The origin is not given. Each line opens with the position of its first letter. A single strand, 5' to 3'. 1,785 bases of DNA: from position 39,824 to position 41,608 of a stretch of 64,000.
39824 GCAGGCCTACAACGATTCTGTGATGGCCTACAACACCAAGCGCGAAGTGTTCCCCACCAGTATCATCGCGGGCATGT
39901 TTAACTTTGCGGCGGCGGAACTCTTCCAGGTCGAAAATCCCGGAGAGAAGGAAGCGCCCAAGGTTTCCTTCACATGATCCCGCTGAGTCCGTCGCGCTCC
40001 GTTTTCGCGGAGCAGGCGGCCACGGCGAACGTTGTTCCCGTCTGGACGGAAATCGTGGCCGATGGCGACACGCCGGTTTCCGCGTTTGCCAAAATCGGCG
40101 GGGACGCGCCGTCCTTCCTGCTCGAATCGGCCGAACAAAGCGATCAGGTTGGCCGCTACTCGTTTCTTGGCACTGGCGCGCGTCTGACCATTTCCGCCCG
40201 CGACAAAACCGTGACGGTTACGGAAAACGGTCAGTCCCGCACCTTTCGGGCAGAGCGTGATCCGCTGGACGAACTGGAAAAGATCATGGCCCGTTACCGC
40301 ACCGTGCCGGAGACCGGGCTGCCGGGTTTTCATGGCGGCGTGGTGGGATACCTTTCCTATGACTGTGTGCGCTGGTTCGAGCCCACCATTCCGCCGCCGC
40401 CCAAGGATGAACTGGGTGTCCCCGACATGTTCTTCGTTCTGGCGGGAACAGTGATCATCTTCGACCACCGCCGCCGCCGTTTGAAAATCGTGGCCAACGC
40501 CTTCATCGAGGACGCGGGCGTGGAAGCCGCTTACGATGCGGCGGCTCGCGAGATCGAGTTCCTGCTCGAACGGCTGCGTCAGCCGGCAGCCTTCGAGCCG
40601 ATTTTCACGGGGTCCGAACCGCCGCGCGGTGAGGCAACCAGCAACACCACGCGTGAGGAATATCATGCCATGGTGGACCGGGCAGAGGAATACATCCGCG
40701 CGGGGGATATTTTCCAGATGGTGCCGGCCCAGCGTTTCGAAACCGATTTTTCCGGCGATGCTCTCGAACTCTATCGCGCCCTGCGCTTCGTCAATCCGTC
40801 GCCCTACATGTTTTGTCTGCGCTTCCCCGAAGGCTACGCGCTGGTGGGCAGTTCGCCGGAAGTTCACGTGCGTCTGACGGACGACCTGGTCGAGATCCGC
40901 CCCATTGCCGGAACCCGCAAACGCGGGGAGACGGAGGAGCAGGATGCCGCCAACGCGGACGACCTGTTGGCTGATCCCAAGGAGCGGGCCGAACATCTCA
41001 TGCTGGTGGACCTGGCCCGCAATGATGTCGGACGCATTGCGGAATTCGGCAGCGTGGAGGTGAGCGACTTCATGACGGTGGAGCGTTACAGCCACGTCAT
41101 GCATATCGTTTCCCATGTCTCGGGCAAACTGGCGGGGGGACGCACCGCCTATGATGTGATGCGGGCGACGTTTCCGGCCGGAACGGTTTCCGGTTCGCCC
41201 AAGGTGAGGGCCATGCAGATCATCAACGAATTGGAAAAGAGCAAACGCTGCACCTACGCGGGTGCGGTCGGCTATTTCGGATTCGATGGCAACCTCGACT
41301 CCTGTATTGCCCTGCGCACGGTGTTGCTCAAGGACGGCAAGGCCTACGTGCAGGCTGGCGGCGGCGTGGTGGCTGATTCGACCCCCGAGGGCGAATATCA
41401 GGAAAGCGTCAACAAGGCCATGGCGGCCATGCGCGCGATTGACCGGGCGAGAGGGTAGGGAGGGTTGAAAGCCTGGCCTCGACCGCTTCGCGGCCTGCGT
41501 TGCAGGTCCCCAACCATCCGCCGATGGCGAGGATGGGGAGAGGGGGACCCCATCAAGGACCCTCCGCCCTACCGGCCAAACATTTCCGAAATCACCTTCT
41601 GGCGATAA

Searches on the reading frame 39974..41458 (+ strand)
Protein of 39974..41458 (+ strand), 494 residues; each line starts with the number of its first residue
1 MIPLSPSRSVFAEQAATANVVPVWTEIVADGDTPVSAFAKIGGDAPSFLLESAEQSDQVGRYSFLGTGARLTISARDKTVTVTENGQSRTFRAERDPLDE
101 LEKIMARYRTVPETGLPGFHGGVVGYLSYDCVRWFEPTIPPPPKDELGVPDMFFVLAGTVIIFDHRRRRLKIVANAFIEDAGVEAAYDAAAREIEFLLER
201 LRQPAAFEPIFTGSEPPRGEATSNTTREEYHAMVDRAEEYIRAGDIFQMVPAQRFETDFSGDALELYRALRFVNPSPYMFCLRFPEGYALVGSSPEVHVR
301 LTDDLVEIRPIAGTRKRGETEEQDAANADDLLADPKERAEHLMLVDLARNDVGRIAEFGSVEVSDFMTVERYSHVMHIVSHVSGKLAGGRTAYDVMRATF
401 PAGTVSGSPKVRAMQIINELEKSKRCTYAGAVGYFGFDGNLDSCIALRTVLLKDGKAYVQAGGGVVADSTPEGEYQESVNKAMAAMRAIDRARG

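Call 58: search_protein_families(library=pfam, proteins=[window:39974-41458:+], max_evalue=0.00001)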
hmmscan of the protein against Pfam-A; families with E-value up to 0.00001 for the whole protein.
window:39974-41458:+ (494 aa): 2 families
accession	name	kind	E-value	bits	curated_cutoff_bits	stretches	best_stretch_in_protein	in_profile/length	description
PF00425.24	Chorismate_bind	-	4.8e-90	302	27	1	227-481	2-257/257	chorismate binding enzyme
PF04715.19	Anth_synt_I_N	-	2.3e-38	132.1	23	1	30-171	1-139/140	Anthranilate synthase component I, N terminal region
